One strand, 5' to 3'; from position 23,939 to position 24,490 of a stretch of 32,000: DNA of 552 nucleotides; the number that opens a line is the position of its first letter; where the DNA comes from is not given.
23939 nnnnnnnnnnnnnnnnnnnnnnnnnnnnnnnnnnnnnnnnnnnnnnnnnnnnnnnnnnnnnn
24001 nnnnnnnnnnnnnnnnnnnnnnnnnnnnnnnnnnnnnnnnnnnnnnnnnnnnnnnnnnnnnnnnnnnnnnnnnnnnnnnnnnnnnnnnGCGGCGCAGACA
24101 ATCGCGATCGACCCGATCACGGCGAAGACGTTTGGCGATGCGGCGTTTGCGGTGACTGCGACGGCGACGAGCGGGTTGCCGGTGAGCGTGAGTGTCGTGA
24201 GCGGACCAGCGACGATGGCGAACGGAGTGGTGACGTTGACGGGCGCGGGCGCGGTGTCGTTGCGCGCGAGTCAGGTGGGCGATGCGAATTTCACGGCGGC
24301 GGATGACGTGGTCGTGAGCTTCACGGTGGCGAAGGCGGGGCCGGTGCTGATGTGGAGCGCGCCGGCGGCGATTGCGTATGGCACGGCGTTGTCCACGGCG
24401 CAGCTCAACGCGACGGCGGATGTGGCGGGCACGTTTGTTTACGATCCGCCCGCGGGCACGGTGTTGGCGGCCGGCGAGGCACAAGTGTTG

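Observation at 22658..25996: Seven exact-period 477-bp tandem repeats with mosaic identity, including a 300-bp perfect duplicate: signature of ongoing gene conversion or copy-number change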

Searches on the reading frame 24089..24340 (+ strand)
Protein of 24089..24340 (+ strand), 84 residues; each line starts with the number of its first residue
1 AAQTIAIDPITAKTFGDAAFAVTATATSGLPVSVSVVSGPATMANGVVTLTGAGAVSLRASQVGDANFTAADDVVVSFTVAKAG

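Call 35: find_homologous_proteins(query=A2, max_evalue=0.001)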
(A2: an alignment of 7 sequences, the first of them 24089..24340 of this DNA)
Query A2 (7 sequences) (84 aa, profile of the alignment): 85 proteins with E <= 0.001 among 508 candidates.
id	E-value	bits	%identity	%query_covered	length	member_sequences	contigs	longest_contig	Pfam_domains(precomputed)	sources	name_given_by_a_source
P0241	2.8e-30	122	58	96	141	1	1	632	-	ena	-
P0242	7.5e-30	121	57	81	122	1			-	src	-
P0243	8.8e-30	121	52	99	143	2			-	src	-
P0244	1.6e-28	117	51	99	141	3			PF16640.12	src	-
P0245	2.1e-27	113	57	96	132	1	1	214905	-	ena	-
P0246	2.1e-25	107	48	99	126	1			-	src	-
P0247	4.1e-24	102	48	99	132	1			-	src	-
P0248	1.4e-23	101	59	96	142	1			-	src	-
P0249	1.8e-23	100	56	85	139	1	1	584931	-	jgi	jgi:hypothetical protein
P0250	2.5e-23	100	49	88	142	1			-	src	-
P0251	2.9e-23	100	59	94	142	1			PF18657.7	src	-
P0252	8.0e-23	98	58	99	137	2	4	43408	PF18676.7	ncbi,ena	-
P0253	1.2e-22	98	45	100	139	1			-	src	-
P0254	1.6e-22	97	44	95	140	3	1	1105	PF16640.12,PF26591.1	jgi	jgi:hypothetical protein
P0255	2.0e-22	97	57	74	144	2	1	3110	-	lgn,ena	-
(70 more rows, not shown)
